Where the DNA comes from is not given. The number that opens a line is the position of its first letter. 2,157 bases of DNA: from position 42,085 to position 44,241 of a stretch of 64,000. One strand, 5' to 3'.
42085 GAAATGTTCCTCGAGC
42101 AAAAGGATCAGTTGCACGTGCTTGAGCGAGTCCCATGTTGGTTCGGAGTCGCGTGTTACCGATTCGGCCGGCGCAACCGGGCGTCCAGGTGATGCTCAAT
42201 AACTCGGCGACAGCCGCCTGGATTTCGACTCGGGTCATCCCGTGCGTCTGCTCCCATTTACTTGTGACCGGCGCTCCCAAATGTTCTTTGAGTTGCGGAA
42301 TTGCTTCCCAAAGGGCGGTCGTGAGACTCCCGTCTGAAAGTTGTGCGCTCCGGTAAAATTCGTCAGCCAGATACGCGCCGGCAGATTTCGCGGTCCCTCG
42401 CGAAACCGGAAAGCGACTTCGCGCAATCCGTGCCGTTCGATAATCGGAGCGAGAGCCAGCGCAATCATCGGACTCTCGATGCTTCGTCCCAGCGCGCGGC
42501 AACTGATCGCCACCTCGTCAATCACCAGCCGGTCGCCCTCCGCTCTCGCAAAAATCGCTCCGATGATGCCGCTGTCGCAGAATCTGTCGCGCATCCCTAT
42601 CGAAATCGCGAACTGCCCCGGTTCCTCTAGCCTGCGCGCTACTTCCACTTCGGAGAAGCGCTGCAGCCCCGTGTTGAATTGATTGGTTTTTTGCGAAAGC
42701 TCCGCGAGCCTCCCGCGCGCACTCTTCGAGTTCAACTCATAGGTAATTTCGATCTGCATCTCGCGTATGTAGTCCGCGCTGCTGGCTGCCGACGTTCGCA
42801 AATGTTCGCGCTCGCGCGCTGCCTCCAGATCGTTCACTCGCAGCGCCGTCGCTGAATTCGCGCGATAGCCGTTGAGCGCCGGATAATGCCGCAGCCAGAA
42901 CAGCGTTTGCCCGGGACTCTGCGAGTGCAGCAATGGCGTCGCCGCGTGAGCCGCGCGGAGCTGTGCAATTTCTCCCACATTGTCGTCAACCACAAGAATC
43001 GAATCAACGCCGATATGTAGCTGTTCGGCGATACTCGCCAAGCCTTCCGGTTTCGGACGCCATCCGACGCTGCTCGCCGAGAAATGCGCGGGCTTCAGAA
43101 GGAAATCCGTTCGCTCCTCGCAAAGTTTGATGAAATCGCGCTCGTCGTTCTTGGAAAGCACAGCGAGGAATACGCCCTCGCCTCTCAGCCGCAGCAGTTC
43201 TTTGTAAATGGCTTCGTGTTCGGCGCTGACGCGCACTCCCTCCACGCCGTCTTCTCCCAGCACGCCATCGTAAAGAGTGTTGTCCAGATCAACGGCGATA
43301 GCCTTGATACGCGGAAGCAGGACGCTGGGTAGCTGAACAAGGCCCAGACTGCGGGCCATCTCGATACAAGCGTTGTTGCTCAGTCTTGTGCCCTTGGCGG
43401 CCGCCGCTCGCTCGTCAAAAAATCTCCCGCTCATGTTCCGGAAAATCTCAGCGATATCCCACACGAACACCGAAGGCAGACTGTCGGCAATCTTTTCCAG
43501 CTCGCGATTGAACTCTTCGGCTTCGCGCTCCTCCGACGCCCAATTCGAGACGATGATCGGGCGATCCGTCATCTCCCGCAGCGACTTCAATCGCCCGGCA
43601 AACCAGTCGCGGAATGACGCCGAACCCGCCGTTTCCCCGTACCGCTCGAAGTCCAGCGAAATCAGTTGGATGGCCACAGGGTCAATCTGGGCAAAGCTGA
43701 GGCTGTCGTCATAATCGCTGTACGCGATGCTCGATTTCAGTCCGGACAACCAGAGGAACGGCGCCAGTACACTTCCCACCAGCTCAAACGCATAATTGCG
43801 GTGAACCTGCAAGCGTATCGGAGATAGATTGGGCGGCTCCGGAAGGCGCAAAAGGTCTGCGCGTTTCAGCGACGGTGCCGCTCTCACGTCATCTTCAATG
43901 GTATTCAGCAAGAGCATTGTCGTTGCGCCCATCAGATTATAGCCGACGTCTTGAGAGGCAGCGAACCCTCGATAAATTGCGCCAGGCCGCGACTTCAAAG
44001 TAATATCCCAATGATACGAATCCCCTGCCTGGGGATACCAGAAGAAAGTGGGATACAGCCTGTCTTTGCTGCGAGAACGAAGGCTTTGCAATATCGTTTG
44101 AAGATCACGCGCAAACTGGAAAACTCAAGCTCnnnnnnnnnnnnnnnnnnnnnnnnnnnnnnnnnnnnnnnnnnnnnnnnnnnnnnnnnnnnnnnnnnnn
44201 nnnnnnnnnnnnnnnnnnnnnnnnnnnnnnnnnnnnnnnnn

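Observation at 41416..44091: FkbH-like loader + ACP + GNAT module embedded antisense in the polysaccharide locus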

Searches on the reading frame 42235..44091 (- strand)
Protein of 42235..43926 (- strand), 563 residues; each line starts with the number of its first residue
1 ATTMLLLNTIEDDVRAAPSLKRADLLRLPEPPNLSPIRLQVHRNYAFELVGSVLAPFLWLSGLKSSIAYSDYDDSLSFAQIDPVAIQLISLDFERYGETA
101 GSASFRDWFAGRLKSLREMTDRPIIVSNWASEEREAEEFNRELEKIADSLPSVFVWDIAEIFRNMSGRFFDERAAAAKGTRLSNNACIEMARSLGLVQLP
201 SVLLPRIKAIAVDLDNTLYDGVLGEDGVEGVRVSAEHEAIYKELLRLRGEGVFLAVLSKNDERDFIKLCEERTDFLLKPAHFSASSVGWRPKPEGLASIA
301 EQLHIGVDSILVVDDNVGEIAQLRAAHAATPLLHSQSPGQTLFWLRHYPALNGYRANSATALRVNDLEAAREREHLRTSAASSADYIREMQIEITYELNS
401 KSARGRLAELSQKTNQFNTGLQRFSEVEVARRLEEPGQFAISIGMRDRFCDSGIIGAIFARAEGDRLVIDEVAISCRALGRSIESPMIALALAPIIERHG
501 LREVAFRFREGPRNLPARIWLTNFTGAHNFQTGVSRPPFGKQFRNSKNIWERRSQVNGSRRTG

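Call 4: search_protein_families(library=ncbifam, proteins=[window:42235-43926:-], max_evalue=0.01)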
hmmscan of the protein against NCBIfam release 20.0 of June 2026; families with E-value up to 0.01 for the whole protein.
window:42235-43926:- (563 aa): 2 families
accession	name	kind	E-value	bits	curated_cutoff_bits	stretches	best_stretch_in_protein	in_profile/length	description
TIGR01686.1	FkbH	subfamily_domain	8.1e-71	238.8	146.65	1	207-524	3-317/323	FkbH domain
TIGR01681.1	HAD-SF-IIIC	subfamily_domain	8e-16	59.1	35.75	1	208-322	1-127/132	HAD-IIIC family phosphatase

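Call 5: search_protein_families(library=pfam, proteins=[window:42235-43926:-], max_evalue=0.01)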
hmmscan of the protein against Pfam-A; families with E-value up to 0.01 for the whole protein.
window:42235-43926:- (563 aa): 1 family
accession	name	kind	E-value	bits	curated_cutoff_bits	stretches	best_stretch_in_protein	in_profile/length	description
PF00702.32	Hydrolase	-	7.5e-06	26.9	26.4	0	243-326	106-190/191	haloacid dehalogenase-like hydrolase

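Call 12: find_homologous_proteins(query=window:42235-43926:-, max_evalue=1e-10)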
Query window:42235-43926:- (563 aa): 813 proteins with E <= 1e-10 among 8000 candidates; the best 120 are listed.
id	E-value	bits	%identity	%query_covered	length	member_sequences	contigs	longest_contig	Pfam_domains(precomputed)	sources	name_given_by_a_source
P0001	0.0e+0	1244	100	99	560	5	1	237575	PF00702.33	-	-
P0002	0.0e+0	1092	94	94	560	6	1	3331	PF00702.33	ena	-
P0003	0.0e+0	1029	86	94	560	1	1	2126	PF00702.33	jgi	jgi:FkbH-like protein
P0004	0.0e+0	1023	87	94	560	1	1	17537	PF00702.33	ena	-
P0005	0.0e+0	1011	89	90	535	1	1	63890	PF00702.33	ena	-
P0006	1.4e-298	1009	85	94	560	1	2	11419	PF00702.33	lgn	-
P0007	5.6e-298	1007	85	94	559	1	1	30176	PF00702.33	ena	-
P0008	1.1e-296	1003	85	94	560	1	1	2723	PF00702.33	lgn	-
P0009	4.7e-296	1001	84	94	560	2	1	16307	PF00702.33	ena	-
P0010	4.3e-295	997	84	95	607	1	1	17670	PF00702.33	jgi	jgi:FkbH-like protein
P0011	1.3e-293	992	84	94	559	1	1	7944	PF00702.33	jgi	jgi:FkbH-like protein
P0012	8.7e-293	990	83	94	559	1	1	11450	PF00702.33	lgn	-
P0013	1.3e-292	989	84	94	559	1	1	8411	PF00702.33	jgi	jgi:FkbH-like protein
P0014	8.7e-291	983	83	94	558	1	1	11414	PF00702.33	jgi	jgi:FkbH-like protein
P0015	1.6e-290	982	82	95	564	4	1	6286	PF00702.33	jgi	jgi:FkbH-like protein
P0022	1.7e-287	972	82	94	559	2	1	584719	-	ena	-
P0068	2.8e-252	856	72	94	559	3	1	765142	-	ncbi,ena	-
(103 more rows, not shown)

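Call 13: find_encoding_contigs(protein=P0005, flank=8000, max_places=2)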
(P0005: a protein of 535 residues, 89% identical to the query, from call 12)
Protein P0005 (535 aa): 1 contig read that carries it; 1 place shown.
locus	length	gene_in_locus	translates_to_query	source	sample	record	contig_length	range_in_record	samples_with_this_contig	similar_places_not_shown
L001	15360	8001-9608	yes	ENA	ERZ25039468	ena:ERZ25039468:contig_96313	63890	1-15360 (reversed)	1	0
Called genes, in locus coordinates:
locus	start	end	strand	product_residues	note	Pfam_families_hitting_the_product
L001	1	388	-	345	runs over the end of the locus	PF01073:3Beta_HSD, PF01370:Epimerase, PF02719:Polysacc_synt_2, PF04321:RmlD_sub_bind (weak), PF16363:GDP_Man_Dehyd, PF07993:NAD_binding_4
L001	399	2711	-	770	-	PF02706:Wzz, PF13807:GNVR, PF01656:CbiA (weak), PF10609:ParA (weak), PF13614:AAA_31 (weak)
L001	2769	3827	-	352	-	PF02563:Poly_export, PF10531:SLBB (weak), PF22461:SLBB_2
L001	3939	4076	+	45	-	-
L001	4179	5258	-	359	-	PF00535:Glycos_transf_2, PF10111:Glyco_tranf_2_2, PF13641:Glyco_tranf_2_3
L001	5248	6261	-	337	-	PF00535:Glycos_transf_2, PF10111:Glyco_tranf_2_2, PF13641:Glyco_tranf_2_3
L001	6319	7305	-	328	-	PF00535:Glycos_transf_2, PF10111:Glyco_tranf_2_2, PF13641:Glyco_tranf_2_3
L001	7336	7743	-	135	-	PF05523:FdtA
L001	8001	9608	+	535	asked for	PF00702:Hydrolase (faint)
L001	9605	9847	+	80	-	-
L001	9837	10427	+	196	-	PF13302:Acetyltransf_3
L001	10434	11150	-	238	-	PF13489:Methyltransf_23, PF08241:Methyltransf_11, PF08242:Methyltransf_12, PF13649:Methyltransf_25 (weak)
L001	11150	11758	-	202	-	PF14524:Wzt_C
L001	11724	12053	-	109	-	PF00005:ABC_tran (weak)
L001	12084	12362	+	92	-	-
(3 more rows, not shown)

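Call 14: find_encoding_contigs(protein=P0022, flank=8000, max_places=2)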
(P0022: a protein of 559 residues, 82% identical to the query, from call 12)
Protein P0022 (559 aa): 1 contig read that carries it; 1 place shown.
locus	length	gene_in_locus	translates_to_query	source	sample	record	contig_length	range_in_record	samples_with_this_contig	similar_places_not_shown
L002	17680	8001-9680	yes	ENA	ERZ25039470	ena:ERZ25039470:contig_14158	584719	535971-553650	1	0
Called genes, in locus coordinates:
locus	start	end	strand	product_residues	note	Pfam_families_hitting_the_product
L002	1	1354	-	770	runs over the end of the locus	PF02706:Wzz, PF13807:GNVR, PF01656:CbiA (weak), PF10609:ParA (weak), PF13614:AAA_31 (weak)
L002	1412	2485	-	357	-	PF02563:Poly_export, PF10531:SLBB (weak), PF22461:SLBB_2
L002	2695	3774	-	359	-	PF00535:Glycos_transf_2, PF10111:Glyco_tranf_2_2, PF13641:Glyco_tranf_2_3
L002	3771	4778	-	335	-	PF00535:Glycos_transf_2, PF10111:Glyco_tranf_2_2, PF13641:Glyco_tranf_2_3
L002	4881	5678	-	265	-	PF00535:Glycos_transf_2, PF10111:Glyco_tranf_2_2 (weak), PF13641:Glyco_tranf_2_3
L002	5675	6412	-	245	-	PF13489:Methyltransf_23, PF13847:Methyltransf_31 (weak), PF08241:Methyltransf_11, PF13649:Methyltransf_25 (faint)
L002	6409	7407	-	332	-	PF00535:Glycos_transf_2, PF10111:Glyco_tranf_2_2, PF13641:Glyco_tranf_2_3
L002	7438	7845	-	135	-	PF05523:FdtA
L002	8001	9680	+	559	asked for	-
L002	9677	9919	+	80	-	-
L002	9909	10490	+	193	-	PF13302:Acetyltransf_3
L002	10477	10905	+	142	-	PF13669:Glyoxalase_4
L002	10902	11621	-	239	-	PF13489:Methyltransf_23, PF08241:Methyltransf_11, PF08242:Methyltransf_12, PF13649:Methyltransf_25 (weak)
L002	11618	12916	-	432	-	PF00005:ABC_tran, PF13304:AAA_21 (faint), PF14524:Wzt_C (weak)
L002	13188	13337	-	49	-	-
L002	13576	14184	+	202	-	PF04989:RMNT_CmcI (faint), PF13578:Methyltransf_24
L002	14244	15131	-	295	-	PF01061:ABC2_membrane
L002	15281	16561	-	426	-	PF04932:Wzy_C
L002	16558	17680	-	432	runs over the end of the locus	PF13432:TPR_16 (faint), PF13428:TPR_14 (faint), PF13431:TPR_17 (faint), PF23914:TPR_CcmH_CycH (faint), PF14559:TPR_19 (weak), PF02018:CBM_4_9 (faint)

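Call 15: find_encoding_contigs(protein=P0068, flank=8000, max_places=2)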
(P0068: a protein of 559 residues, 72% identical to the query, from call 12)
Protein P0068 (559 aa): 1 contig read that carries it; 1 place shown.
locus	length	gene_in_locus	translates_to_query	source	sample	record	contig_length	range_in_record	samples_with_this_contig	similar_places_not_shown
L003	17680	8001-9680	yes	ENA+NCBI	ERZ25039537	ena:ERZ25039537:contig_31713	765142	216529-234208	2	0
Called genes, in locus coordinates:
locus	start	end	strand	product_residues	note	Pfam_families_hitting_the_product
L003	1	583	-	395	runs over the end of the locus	PF00534:Glycos_transf_1, PF13692:Glyco_trans_1_4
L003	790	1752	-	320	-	-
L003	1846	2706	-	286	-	PF18922:DUF5672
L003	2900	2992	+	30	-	-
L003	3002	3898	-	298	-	PF00535:Glycos_transf_2, PF10111:Glyco_tranf_2_2, PF13641:Glyco_tranf_2_3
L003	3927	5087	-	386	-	PF20706:GT4-conflict, PF00534:Glycos_transf_1, PF13692:Glyco_trans_1_4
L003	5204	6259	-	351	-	PF00535:Glycos_transf_2, PF10111:Glyco_tranf_2_2, PF13641:Glyco_tranf_2_3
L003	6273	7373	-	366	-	PF01041:DegT_DnrJ_EryC1, PF00155:Aminotran_1_2 (faint)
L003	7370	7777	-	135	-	PF05523:FdtA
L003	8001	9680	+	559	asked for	-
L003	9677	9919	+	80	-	-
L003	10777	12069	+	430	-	PF00106:adh_short, PF13561:adh_short_C2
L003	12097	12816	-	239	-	PF13489:Methyltransf_23, PF08241:Methyltransf_11, PF08242:Methyltransf_12, PF13649:Methyltransf_25 (weak)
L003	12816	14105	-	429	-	PF00005:ABC_tran, PF14524:Wzt_C (weak)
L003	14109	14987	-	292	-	PF01061:ABC2_membrane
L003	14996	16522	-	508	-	PF13231:PMT_2 (weak)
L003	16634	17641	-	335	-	PF01073:3Beta_HSD, PF01370:Epimerase, PF02719:Polysacc_synt_2, PF04321:RmlD_sub_bind (weak), PF16363:GDP_Man_Dehyd, PF07993:NAD_binding_4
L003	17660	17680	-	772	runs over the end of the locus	PF02706:Wzz, PF13807:GNVR, PF10609:ParA (weak), PF13614:AAA_31, PF01656:CbiA (weak)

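Call 35: search_solved_structures(query=window:42235-43917:-, max_evalue=1, show_alignments=1)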
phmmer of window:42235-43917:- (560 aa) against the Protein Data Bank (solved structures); distinct sequences matched with E-value up to 1: 1.
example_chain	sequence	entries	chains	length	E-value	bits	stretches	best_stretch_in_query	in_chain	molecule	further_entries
3slr_A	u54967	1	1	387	9.5e-15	57.3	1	134-340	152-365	uncharacterized protein BF1531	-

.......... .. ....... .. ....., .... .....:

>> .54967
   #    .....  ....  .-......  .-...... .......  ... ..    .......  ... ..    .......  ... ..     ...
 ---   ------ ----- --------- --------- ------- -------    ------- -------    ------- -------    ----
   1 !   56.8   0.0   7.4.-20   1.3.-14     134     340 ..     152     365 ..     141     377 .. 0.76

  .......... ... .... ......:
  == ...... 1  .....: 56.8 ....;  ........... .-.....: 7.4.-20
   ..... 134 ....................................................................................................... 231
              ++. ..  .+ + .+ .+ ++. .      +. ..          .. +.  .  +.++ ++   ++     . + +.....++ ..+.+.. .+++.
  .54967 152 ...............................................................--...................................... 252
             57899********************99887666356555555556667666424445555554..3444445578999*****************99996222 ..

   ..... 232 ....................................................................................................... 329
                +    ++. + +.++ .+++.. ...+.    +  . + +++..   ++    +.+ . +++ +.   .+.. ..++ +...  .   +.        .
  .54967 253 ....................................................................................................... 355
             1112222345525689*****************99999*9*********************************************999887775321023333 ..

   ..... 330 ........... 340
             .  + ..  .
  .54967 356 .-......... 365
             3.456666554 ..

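Call 36: find_related_loci(query=A1, collection=genome_contigs, flank=10000)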
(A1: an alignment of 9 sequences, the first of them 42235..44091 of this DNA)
Query A1 (618 aa) in genome_contigs; peptide patterns used: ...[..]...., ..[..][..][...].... (x = any residue, [..] = any of these).
320 stretches matched a pattern; 187 encode a relative of the query (tblastn E <= 1e-3); the best 80 are kept; 80 distinct loci.
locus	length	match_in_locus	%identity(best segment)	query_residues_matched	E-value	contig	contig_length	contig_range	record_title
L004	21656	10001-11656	75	36-588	0e+0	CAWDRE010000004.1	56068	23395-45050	MAG: uncultured Acidobacteriota bacterium isolate MFD04463.bin.1.273 genome assembly, contig: contig_33757, whole genome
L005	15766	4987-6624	75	43-588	0e+0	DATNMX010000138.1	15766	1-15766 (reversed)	MAG TPA_asm: Candidatus Dormiibacterota bacterium isolate SMAG_U11490 k141_576667, whole genome shotgun sequence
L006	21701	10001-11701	68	21-588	0e+0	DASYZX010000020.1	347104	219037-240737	MAG TPA_asm: Candidatus Acidiferrales bacterium isolate SMAG_U6373 k141_692665, whole genome shotgun sequence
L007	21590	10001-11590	72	58-588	0e+0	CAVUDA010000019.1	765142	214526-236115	MAG: uncultured Acidobacteriota bacterium isolate MFD05377.bin.3.80 genome assembly, contig: contig_31713, whole genome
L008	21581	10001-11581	71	58-585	0e+0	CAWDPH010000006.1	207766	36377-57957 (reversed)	MAG: uncultured Acidobacteriaceae bacterium isolate MFD09222.bin.1.150 genome assembly, contig: contig_43750, whole geno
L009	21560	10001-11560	70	62-583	0e+0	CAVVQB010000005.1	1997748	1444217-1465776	MAG: uncultured Acidobacteriaceae bacterium isolate MFD02579.bin.1.51 genome assembly, contig: contig_2358, whole genome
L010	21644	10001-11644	62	38-585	0e+0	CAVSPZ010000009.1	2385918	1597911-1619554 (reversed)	MAG: uncultured Acidobacteriota bacterium isolate MFD03044.bin.1.24 genome assembly, contig: contig_9243, whole genome s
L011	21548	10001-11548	44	76-592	3e-126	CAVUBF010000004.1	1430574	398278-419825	MAG: uncultured delta proteobacterium isolate MFD02159.bin.3.67 genome assembly, contig: contig_21756, whole genome shot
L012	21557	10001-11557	45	72-590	9e-126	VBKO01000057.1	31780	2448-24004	MAG: Deltaproteobacteria bacterium isolate DP_11 14_0927_12_40cm_scaffold_1359, whole genome shotgun sequence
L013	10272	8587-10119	41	76-580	2e-115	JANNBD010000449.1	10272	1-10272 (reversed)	MAG: Chamaesiphon sp. OTE_78_metabat_374 OTE_78_k141_3026671, whole genome shotgun sequence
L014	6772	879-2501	39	73-606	5e-112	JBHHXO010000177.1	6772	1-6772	MAG: Thiogranum sp. isolate D_1_bin.43 NODE_6356_length_6772_cov_5.032157, whole genome shotgun sequence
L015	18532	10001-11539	41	72-582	8e-110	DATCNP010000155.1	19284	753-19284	MAG TPA_asm: Solirubrobacteraceae bacterium isolate SMAG_U7178 k141_290973, whole genome shotgun sequence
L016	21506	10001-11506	40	77-581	1e-107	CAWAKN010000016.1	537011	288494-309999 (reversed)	MAG: uncultured beta proteobacterium isolate MFD02199.bin.2.181 genome assembly, contig: contig_39707, whole genome shot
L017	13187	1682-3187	40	77-581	5e-107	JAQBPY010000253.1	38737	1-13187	MAG: Gemmatimonadetes bacterium isolate RYN_359 scaffold_433307, whole genome shotgun sequence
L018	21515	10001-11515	38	77-583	7e-106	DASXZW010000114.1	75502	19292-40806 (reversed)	MAG TPA_asm: Verrucomicrobiia bacterium isolate SMAG_U4863 k141_3681769, whole genome shotgun sequence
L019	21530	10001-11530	39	77-581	2e-101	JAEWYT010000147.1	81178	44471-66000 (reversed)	MAG: Proteobacteria bacterium isolate OH_SFB_180 k127_113471, whole genome shotgun sequence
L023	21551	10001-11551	36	53-580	9e-97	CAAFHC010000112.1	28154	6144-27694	MAG TPA_asm: Alphaproteobacteria bacterium, isolate HGM16780, WGS project CAAFHC010000000 data, contig: SRS146812_64_k99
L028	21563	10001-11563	34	65-581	9e-95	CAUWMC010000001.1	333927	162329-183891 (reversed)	MAG: uncultured Helicobacter sp. isolate SRS10476996__bin126 genome assembly, contig: SRS10476996_NODE_3_length_333927_c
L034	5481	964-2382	36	94-583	4e-92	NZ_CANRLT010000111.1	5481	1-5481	MAG: uncultured Mailhella sp. isolate Lapin-011__bin51 Lapin-011__NODE_18396_length_5481_cov_4.788675, whole genome shot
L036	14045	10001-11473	35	76-580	4e-94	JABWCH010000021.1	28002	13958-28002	MAG: Candidatus Brocadiia bacterium isolate MAG_51 scaffold_1535, whole genome shotgun sequence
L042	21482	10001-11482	35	71-583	3e-89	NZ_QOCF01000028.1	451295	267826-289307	Ruegeria sp. A3M17 A3M17_contig_6, whole genome shotgun sequence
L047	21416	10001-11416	34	93-580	4e-88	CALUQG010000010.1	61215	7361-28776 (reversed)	MAG: Candidatus Gastranaerophilales bacterium isolate BRZ_DT__bin26 genome assembly, contig: BRZ_DT__NODE_427_length_612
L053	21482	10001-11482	36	71-583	8e-87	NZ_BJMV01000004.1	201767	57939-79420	Acetobacter peroxydans strain NBRC 13755 sequence04, whole genome shotgun sequence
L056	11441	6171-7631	33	91-589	1e-85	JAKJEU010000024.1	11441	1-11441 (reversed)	MAG: Proteobacteria bacterium isolate UR.bin47 UR_contig_16351, whole genome shotgun sequence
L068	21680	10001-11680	32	72-581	2e-80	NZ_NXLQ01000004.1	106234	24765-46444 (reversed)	Helicobacter didelphidarum strain MIT 17-337 H_sp._nov._1_17-337_4_10623412.9684, whole genome shotgun sequence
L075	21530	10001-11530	38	74-593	2e-104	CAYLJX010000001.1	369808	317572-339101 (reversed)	MAG TPA_asm: uncultured Bdellovibrionales bacterium isolate SRP342105_co1_463 genome assembly, contig: NODE_13_length_36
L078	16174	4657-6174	37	54-582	8e-79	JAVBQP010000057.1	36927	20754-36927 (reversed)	MAG: Desulfovibrio sp. isolate EPI_MAG_00170 c_000000363387, whole genome shotgun sequence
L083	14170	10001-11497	34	92-580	3e-67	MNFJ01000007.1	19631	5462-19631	MAG: Deltaproteobacteria bacterium 13_1_40CM_4_68_19 13_1_40cm_4_scaffold_2209, whole genome shotgun sequence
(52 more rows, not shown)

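Call 39: search_protein_families(library=pfam, proteins=[L034:2671-3651:+, L042:11814-12809:+, L053:11769-12800:+, L075:11829-12827:+, L023:11653-12786:+, L028:11659-12441:+, L047:11505-12800:+, L016:12437-12922:+, L018:12417-12812:+, L042:12806-15382:+], max_evalue=0.001)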
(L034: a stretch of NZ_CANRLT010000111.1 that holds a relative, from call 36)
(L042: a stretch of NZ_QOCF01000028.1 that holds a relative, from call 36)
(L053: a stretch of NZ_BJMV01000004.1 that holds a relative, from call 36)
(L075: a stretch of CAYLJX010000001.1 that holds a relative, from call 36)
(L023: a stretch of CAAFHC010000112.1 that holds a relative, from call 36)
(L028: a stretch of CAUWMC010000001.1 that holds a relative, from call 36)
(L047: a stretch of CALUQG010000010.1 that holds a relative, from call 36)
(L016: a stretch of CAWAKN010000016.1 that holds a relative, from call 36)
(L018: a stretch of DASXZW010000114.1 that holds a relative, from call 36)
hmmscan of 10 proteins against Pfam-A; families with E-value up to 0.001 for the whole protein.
L034:2671-3651:+ (326 aa): 3 families
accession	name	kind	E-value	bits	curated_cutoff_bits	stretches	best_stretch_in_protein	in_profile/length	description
PF13669.12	Glyoxalase_4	-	3.6e-15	56.6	27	1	202-312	1-109/109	Glyoxalase/Bleomycin resistance protein/Dioxygenase superfamily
PF13302.13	Acetyltransf_3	-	1.4e-09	39.2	25.4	1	13-142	3-136/138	Acetyltransferase (GNAT) domain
PF13420.13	Acetyltransf_4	-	1.5e-07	32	24.3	1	15-162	2-153/155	Acetyltransferase (GNAT) domain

L042:11814-12809:+ (331 aa): 3 families
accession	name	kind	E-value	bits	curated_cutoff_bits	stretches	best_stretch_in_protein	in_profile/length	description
PF13302.13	Acetyltransf_3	-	1.6e-16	61.7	25.4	1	17-139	4-130/138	Acetyltransferase (GNAT) domain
PF13669.12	Glyoxalase_4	-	3.3e-16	59.9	27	1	205-300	1-95/109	Glyoxalase/Bleomycin resistance protein/Dioxygenase superfamily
PF13420.13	Acetyltransf_4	-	0.00014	22.3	24.3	1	18-142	2-130/155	Acetyltransferase (GNAT) domain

L053:11769-12800:+ (343 aa): 3 families
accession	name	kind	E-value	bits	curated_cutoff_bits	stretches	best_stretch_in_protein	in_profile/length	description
PF13669.12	Glyoxalase_4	-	8.6e-17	61.8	27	1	218-312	1-94/109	Glyoxalase/Bleomycin resistance protein/Dioxygenase superfamily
PF13302.13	Acetyltransf_3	-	5.7e-15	56.7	25.4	1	30-153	4-131/138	Acetyltransferase (GNAT) domain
PF13420.13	Acetyltransf_4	-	0.00035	21.1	24.3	1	30-155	1-130/155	Acetyltransferase (GNAT) domain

L075:11829-12827:+ (332 aa): 3 families
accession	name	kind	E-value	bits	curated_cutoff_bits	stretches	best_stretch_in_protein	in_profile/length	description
PF13669.12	Glyoxalase_4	-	2.9e-15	56.9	27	1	205-317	1-109/109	Glyoxalase/Bleomycin resistance protein/Dioxygenase superfamily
PF13302.13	Acetyltransf_3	-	2.3e-11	45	25.4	1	13-144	3-136/138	Acetyltransferase (GNAT) domain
PF13420.13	Acetyltransf_4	-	0.00057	20.4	24.3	0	46-164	34-153/155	Acetyltransferase (GNAT) domain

L023:11653-12786:+ (377 aa): 5 families
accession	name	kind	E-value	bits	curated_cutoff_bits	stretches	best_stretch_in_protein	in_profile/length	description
PF01041.23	DegT_DnrJ_EryC1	-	3e-90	303.5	19.8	1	15-368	9-357/360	DegT/DnrJ/EryC1/StrS aminotransferase family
PF00155.27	Aminotran_1_2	-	1.5e-09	37.9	19.7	1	45-154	64-187/361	Aminotransferase class I and II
PF00266.25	Aminotran_5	-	6.2e-08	32.4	21.5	1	50-160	65-183/371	Aminotransferase class-V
PF01053.26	Cys_Met_Meta_PP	-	1.1e-07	31.2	27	1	39-155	60-176/381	Cys/Met metabolism PLP-dependent enzyme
PF01212.27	Beta_elim_lyase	-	7.8e-06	25.8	27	1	35-200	36-217/288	Beta-eliminating lyase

L028:11659-12441:+ (260 aa): 1 family
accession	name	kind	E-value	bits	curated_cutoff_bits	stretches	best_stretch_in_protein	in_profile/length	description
PF00132.30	Hexapep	-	3.1e-05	23.9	27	0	50-84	2-36/36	Bacterial transferase hexapeptide (six repeats)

L047:11505-12800:+ (431 aa): 1 family
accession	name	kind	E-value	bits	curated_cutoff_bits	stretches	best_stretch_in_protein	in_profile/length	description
PF05159.20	Capsule_synth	-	1.5e-35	123.6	20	1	222-391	118-296/310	Capsule polysaccharide biosynthesis protein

L016:12437-12922:+ (161 aa): 1 family
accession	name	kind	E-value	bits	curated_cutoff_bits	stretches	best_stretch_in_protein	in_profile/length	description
PF13669.12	Glyoxalase_4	-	8.8e-14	52.2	27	1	26-136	1-109/109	Glyoxalase/Bleomycin resistance protein/Dioxygenase superfamily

L018:12417-12812:+ (131 aa): 2 families
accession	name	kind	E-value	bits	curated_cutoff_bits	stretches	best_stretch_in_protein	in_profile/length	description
PF13669.12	Glyoxalase_4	-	1.7e-17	64.1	27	1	6-116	1-109/109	Glyoxalase/Bleomycin resistance protein/Dioxygenase superfamily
PF00903.31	Glyoxalase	-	4.3e-05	24.3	20.6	0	39-106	37-102/121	Glyoxalase/Bleomycin resistance protein/Dioxygenase superfamily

L042:12806-15382:+ (858 aa): 1 family
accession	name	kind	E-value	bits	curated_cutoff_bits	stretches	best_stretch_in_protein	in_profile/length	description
PF05050.19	Methyltransf_21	-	5.3e-18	66.2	22.7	1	677-829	1-171/173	Methyltransferase FkbM domain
